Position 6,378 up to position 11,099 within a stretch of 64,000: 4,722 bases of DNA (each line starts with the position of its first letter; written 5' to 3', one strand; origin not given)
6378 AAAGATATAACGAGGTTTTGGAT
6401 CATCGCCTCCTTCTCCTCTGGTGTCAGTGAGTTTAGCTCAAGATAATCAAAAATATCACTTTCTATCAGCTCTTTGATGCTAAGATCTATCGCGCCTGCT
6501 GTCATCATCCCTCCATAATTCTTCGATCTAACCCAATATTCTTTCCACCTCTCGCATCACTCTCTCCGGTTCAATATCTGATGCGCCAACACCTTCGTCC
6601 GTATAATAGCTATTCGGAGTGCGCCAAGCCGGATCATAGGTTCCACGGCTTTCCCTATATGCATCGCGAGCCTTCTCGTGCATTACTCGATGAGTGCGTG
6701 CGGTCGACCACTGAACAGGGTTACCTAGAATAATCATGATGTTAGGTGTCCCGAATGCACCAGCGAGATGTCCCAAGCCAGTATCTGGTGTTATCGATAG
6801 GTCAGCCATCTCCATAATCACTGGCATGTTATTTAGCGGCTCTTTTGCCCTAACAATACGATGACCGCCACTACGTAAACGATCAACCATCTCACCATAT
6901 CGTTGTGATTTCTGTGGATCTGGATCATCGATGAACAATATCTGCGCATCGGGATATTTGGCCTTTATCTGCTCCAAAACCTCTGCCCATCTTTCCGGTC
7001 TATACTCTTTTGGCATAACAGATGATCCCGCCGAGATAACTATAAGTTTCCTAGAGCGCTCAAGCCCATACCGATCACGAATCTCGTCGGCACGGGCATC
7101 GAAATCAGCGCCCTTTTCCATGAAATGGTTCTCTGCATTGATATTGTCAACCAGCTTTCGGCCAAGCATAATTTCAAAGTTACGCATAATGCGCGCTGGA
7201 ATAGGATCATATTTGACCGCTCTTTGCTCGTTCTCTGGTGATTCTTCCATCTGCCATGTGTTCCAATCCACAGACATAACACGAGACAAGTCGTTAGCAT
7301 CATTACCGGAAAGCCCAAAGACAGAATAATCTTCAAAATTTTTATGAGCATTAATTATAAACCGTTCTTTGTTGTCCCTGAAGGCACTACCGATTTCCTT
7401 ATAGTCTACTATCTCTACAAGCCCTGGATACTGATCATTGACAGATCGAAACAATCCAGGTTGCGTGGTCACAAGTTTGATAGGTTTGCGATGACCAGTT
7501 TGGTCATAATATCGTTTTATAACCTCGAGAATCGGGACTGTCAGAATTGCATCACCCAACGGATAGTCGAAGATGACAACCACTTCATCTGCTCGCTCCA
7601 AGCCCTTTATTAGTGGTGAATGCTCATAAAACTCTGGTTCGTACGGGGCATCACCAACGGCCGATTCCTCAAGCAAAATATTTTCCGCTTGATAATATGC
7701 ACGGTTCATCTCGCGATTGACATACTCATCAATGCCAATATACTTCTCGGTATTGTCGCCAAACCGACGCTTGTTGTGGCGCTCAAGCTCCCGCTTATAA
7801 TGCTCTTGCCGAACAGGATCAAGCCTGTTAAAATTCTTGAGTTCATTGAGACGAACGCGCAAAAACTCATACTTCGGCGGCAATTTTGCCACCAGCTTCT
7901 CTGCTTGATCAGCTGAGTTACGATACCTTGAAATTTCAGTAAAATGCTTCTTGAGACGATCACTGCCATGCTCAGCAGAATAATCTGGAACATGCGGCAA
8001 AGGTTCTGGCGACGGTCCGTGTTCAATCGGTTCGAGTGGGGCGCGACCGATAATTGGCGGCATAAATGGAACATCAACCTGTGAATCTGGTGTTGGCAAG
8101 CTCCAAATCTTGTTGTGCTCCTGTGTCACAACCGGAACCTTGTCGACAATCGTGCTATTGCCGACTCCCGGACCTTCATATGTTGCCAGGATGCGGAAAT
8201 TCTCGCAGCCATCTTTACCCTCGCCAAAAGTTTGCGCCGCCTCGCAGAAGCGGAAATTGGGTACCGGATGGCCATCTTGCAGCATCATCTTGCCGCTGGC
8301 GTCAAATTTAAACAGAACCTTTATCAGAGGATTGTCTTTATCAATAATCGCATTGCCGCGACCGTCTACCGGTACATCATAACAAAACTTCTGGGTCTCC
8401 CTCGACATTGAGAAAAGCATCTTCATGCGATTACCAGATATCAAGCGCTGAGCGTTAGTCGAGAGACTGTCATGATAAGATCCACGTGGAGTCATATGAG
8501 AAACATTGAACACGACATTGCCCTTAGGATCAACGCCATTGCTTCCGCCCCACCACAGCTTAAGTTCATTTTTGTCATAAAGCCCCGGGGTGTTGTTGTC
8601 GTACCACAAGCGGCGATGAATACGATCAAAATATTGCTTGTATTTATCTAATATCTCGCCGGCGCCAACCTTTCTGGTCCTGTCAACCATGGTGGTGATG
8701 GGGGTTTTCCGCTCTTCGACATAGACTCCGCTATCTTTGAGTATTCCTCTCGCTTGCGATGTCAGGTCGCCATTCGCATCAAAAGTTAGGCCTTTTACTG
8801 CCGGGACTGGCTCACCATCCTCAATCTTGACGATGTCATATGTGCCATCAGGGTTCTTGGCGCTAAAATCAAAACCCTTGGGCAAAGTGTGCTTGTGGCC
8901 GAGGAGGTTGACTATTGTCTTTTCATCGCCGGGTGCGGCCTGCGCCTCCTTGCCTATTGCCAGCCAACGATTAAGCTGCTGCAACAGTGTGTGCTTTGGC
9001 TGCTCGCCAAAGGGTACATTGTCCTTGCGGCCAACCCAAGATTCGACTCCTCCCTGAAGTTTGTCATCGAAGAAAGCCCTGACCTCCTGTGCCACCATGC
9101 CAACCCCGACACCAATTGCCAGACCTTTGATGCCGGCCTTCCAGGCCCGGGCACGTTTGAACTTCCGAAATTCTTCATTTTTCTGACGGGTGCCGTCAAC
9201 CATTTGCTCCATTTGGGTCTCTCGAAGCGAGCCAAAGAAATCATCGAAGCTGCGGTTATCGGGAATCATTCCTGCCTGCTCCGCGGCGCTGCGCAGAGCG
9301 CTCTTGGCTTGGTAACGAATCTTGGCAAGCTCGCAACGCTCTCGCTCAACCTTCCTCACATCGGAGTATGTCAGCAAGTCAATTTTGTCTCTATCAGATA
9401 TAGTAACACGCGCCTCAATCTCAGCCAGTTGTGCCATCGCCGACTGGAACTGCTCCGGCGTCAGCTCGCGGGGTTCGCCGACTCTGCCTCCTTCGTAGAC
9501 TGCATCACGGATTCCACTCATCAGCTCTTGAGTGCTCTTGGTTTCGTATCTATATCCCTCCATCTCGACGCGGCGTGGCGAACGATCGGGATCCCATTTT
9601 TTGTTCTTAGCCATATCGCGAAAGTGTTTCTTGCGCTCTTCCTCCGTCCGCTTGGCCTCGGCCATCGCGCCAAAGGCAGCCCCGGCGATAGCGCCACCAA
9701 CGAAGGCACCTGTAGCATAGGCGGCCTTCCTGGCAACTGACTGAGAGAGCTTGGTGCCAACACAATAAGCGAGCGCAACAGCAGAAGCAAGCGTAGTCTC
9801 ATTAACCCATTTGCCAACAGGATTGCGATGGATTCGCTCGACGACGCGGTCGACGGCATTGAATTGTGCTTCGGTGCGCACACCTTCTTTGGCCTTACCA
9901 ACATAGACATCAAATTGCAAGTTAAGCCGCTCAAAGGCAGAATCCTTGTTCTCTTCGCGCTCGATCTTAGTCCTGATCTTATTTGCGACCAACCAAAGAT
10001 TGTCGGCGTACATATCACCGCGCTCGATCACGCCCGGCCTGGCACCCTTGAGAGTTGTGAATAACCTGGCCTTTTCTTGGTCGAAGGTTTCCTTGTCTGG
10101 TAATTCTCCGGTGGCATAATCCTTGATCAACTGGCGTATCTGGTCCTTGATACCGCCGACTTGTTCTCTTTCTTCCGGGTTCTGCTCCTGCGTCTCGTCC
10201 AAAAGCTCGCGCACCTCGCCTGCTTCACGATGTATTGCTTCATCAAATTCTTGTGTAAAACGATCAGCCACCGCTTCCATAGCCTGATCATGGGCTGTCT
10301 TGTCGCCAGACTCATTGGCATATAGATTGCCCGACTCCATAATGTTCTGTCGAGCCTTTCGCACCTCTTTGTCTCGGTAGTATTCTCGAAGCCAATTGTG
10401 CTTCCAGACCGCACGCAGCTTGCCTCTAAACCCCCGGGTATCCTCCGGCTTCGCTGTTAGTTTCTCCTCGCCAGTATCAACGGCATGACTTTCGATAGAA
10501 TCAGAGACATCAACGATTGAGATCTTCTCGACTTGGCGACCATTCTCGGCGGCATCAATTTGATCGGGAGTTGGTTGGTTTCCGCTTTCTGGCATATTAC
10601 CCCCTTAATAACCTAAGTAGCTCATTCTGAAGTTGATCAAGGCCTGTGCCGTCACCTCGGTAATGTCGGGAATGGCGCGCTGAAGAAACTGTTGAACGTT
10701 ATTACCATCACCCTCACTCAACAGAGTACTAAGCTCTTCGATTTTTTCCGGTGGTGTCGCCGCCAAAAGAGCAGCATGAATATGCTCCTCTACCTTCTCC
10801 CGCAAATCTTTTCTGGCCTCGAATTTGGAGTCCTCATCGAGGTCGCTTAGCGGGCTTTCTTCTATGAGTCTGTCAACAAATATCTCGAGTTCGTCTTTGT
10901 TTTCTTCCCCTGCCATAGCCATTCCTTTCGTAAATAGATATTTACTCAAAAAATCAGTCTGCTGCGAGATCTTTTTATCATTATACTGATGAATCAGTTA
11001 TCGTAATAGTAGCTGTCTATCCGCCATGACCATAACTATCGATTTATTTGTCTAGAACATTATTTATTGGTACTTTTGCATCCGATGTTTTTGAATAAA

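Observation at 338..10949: Small-giant-small-giant operon encoding a GT9 heptosyltransferase-like fusion next to a 1879-aa tandem-repeat protein: a candidate adhesin plus dedicated glycosyltransferase (BAHT-like) system with paired small acidic partner proteins.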

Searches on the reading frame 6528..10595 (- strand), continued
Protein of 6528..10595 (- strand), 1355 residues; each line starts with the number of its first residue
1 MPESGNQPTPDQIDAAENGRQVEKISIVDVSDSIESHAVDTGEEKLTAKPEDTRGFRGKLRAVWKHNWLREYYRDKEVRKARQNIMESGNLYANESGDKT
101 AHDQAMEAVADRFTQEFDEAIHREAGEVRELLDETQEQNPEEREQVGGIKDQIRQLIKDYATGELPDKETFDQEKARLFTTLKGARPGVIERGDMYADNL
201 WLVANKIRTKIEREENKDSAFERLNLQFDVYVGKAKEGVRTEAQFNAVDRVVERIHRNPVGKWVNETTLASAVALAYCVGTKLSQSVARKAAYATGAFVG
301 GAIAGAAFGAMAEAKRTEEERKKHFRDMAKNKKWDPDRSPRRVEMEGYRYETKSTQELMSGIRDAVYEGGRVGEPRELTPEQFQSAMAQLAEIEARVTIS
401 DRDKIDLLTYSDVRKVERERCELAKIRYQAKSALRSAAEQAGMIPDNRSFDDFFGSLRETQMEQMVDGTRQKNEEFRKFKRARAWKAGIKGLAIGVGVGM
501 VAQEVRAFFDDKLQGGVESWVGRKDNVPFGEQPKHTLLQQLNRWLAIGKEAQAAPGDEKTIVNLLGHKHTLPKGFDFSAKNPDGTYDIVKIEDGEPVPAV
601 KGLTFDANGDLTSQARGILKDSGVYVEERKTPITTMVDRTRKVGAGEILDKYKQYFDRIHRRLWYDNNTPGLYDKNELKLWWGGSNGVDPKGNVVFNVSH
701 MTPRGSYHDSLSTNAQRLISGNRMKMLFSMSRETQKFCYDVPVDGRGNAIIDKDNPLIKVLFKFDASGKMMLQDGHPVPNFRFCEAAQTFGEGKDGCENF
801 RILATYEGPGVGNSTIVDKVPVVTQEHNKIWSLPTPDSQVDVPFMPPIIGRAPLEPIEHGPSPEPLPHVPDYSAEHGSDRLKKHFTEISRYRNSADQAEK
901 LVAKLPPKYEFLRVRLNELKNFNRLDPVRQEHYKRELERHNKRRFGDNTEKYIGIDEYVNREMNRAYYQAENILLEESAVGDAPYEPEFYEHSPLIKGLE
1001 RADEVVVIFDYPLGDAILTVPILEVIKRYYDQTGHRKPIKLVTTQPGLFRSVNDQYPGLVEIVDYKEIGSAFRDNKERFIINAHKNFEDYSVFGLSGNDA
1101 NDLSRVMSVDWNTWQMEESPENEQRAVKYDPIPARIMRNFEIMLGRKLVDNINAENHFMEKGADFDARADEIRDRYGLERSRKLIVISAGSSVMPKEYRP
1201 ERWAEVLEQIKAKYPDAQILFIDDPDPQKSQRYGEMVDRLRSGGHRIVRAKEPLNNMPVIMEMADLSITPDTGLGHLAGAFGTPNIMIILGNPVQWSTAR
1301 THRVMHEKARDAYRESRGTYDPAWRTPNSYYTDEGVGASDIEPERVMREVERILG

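Call 38: find_related_loci(query=A3, collection=genome_contigs, flank=10000)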
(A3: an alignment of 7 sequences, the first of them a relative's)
Query A3 (1355 aa) in genome_contigs; peptide patterns used: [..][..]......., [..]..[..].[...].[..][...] (x = any residue, [..] = any of these).
51 stretches matched a pattern; 41 encode a relative of the query (tblastn E <= 1e-3); 41 distinct loci.
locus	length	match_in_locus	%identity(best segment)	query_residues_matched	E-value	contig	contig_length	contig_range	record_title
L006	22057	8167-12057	38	34-1355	0e+0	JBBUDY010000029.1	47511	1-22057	MAG: Patescibacteria group bacterium isolate H32-bin018_1 H32_bin018_1_000000000029, whole genome shotgun sequence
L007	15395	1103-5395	44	1-1354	0e+0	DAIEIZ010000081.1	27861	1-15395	MAG TPA_asm: Candidatus Moraniibacteriota bacterium isolate clean1036 k141_1031440, whole genome shotgun sequence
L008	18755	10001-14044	35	3-1351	0e+0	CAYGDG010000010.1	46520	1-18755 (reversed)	MAG TPA_asm: uncultured Candidatus Saccharibacteria bacterium isolate ERP113451_co1_245 genome assembly, contig: NODE_67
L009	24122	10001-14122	34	20-1354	0e+0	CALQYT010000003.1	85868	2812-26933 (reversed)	MAG: Candidatus Nomurabacteria bacterium isolate Ike-100m-30 genome assembly, contig: Ike-100-c88, whole genome shotgun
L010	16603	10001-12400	39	20-855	8e-157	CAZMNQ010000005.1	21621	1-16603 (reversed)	MAG TPA_asm: uncultured Bdellovibrionales bacterium isolate SRP118108_co4_325 genome assembly, contig: NODE_1745_length_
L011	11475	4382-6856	37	15-855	1e-154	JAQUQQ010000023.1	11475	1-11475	MAG: Candidatus Moraniibacteriota bacterium isolate STD1_53 NODE_15475_length_11475_cov_9.071907_Sandtown_D1, whole geno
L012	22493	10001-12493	36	1-858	3e-154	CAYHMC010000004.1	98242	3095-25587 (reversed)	MAG TPA_asm: uncultured Candidatus Saccharibacteria bacterium isolate ERP119705_co13_620 genome assembly, contig: NODE_2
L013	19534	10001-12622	36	24-925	5e-153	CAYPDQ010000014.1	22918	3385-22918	MAG TPA_asm: uncultured Candidatus Saccharibacteria bacterium isolate SRP093762_co1_57 genome assembly, contig: NODE_134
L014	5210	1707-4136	38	24-866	7e-153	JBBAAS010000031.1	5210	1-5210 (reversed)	MAG: Candidatus Shapirobacteria bacterium isolate SO_2017_GW3_48 scaffold_7578_c1_OW296A_2017, whole genome shotgun sequ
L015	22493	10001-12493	36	6-866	4e-141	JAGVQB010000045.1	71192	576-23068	MAG: bacterium isolate DeMMO3_34 c_000000015388, whole genome shotgun sequence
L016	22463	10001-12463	34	11-856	2e-134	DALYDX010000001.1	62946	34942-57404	MAG TPA_asm: Candidatus Paceibacterota bacterium isolate CTOTU14238 NODE_86_length_62946_cov_15.198470, whole genome sho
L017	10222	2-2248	36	117-890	3e-130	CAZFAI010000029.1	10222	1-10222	MAG TPA_asm: uncultured Gammaproteobacteria bacterium isolate binchicken_co39_529 genome assembly, contig: NODE_15429_le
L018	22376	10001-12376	34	27-855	7e-122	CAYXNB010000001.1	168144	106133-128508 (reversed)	MAG TPA_asm: uncultured Candidatus Saccharibacteria bacterium isolate SRP093185_co1_2 genome assembly, contig: NODE_11_l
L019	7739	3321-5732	35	34-855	8e-122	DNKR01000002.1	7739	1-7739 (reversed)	MAG TPA_asm: Candidatus Uhrbacteria bacterium isolate UBA9568 contig_10713, whole genome shotgun sequence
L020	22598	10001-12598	33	1-870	2e-115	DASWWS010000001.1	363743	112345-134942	MAG TPA_asm: Candidatus Paceibacterota bacterium isolate SMAG_U3662 k141_882579, whole genome shotgun sequence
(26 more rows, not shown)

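Call 55: search_solved_structures(query=A5, max_evalue=1)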
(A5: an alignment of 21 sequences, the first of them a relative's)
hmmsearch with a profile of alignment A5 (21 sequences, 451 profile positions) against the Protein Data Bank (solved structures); distinct sequences matched with E-value up to 1: 6.
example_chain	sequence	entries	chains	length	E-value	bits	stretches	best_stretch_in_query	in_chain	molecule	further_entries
6yv7_B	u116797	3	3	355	0.00082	21.7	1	72-149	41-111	Glycosyl transferase, family 2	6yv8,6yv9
6yv7_A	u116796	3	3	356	0.00082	21.6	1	72-149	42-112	Glycosyl transferase, family 2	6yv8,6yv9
2g3v_A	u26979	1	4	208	0.095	14.8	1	335-416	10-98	CAG pathogenicity island protein 13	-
7q58_A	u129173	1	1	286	0.11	14.6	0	250-276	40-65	SAKe6BR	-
2qxy_A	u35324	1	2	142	0.16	14.1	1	122-164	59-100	Response regulator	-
4uos_A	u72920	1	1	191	0.74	11.9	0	337-398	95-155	DESIGNED HELICAL BUNDLE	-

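Call 100: search_protein_families(library=padloc, proteins=[window:6528-10595:-], max_evalue=0.01)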
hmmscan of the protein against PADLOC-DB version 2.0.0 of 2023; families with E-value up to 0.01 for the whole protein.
window:6528-10595:- (1355 aa): 0 families

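Call 119: search_protein_families(library=pfam, alignment_id=A5, max_evalue=0.1)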
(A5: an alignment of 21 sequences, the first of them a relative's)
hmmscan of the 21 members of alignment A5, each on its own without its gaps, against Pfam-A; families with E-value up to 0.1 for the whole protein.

A. member 1, L004:10848-12287:+ (480 aa): 0 families

B. families by the number of members that match (of 21 scanned): 16 families
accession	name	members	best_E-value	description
PF13641.12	Glyco_tranf_2_3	6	4.2e-08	Glycosyltransferase like family 2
PF00535.33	Glycos_transf_2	6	7.1e-06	Glycosyl transferase family 2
PF13632.12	Glyco_trans_2_3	6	0.00036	Glycosyl transferase family group 2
PF08986.15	DUF1889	1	0.0043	Domain of unknown function (DUF1889)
PF17024.10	DMAP1_like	1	0.018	Putative DMAP1-like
PF15035.11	Rootletin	1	0.018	Ciliary rootlet component, centrosome cohesion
PF10898.13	DUF2716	1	0.025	Protein of unknown function (DUF2716)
PF22743.2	PspAA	1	0.028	PspA-Associated protein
PF02522.19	Antibiotic_NAT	1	0.035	Aminoglycoside 3-N-acetyltransferase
PF12060.13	DUF3541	1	0.043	Domain of unknown function (DUF3541)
PF18976.5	DUF5712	1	0.066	Family of unknown function (DUF5712)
PF11004.14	Kdo_hydroxy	1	0.075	3-deoxy-D-manno-oct-2-ulosonic acid (Kdo) hydroxylase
PF22626.3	LysX_preATP_grasp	1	0.075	LysX preATP-grasp domain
PF24580.1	DUF7607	1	0.075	Domain of unknown function (DUF7607)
PF02709.20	Glyco_transf_7C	1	0.086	N-terminal domain of galactosyltransferase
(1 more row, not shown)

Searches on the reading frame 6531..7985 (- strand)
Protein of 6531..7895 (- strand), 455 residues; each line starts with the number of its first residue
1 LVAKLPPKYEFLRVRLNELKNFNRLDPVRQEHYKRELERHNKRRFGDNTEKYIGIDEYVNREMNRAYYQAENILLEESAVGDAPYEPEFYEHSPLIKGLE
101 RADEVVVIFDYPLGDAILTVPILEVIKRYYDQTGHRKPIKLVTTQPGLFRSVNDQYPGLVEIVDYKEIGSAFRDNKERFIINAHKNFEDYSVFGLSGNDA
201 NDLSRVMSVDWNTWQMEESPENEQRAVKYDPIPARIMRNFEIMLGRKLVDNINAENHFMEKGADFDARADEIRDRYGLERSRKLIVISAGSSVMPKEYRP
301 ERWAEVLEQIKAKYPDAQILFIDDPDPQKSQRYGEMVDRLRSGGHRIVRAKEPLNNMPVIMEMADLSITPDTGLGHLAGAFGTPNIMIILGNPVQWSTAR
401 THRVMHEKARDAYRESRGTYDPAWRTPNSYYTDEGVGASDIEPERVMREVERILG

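Call 46: search_solved_structures(query=window:6531-7895:-, max_evalue=1, show_alignments=2)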
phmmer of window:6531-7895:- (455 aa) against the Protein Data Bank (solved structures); distinct sequences matched with E-value up to 1: 1.
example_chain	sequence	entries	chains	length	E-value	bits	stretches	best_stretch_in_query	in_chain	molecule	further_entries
3tov_A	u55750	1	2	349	8.4e-05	24.8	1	252-414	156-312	Glycosyl transferase family 9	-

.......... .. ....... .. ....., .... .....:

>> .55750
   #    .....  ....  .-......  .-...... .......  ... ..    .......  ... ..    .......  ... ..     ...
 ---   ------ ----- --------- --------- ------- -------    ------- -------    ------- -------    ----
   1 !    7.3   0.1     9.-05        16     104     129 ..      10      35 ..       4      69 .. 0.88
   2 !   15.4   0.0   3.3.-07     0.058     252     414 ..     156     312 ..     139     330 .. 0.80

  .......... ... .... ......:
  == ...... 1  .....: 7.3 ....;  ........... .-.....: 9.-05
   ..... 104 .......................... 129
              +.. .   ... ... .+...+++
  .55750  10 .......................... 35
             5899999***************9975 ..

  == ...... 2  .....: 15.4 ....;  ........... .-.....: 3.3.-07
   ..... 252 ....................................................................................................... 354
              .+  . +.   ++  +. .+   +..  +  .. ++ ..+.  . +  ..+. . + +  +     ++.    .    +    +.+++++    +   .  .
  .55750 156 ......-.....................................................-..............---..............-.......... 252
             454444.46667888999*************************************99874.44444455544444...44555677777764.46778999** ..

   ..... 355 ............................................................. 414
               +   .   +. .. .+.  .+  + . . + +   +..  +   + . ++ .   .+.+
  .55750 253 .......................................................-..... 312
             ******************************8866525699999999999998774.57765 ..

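Call 56: search_solved_structures(query=A6, max_evalue=1)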
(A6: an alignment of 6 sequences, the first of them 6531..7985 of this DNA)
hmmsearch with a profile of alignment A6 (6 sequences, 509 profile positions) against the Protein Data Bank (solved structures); distinct sequences matched with E-value up to 1: 7.
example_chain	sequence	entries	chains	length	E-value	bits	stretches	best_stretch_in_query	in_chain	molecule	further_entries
2gt1_A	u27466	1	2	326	0.016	17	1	398-436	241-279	Lipopolysaccharide heptosyltransferase-1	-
6dfe_A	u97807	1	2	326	0.016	17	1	398-436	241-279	ADP-heptose--LPS heptosyltransferase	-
2h1f_A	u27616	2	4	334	0.016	17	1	398-436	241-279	Lipopolysaccharide heptosyltransferase-1 | Lipopolysaccharide heptosyltransferase 1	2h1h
3tov_A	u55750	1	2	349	0.087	14.6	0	298-443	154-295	Glycosyl transferase family 9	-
2jjm_A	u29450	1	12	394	0.2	13.4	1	297-341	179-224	GLYCOSYL TRANSFERASE, GROUP 1 FAMILY PROTEIN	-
3mbo_A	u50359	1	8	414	0.22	13.3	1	297-341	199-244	Glycosyltransferase, group 1 family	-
1psw_A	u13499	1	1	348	0.5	12.1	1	396-437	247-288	ADP-HEPTOSE LPS HEPTOSYLTRANSFERASE II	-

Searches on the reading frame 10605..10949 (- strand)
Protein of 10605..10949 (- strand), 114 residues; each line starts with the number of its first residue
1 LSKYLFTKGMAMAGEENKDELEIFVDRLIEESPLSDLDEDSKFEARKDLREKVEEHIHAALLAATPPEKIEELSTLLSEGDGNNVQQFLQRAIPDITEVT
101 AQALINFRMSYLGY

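Call 7: search_protein_families(library=pfam, proteins=[window:10605-10949:-], max_evalue=0.1)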
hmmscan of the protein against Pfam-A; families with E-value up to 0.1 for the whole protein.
window:10605-10949:- (114 aa): 1 family
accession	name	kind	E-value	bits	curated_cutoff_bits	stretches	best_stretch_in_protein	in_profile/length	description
PF18908.5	DUF5663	-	0.0095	16.9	23.7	1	28-107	1-80/84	Protein of unknown function (DUF5663)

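Call 8: search_protein_families(library=ncbifam, proteins=[window:10605-10949:-], max_evalue=0.1)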
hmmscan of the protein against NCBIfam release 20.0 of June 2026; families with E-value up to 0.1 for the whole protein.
window:10605-10949:- (114 aa): 0 families

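Call 74: find_homologous_proteins(query=window:10608-10922:-, max_evalue=0.001)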
Query window:10608-10922:- (105 aa): 2 proteins with E <= 0.001 among 95 candidates.
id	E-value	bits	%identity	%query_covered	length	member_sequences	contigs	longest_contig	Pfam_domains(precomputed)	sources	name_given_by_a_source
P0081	2.2e-58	212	100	98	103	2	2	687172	PF18908.7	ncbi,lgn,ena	ncbi:MAG: hypothetical protein WCT32_03790 [Patescibacteria group bacterium]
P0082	1.5e-40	155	75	98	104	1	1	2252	PF18908.7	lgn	-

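Call 100: search_protein_families(library=padloc, proteins=[window:10605-10949:-], max_evalue=0.01)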
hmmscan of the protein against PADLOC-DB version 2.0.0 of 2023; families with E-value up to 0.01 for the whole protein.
window:10605-10949:- (114 aa): 0 families
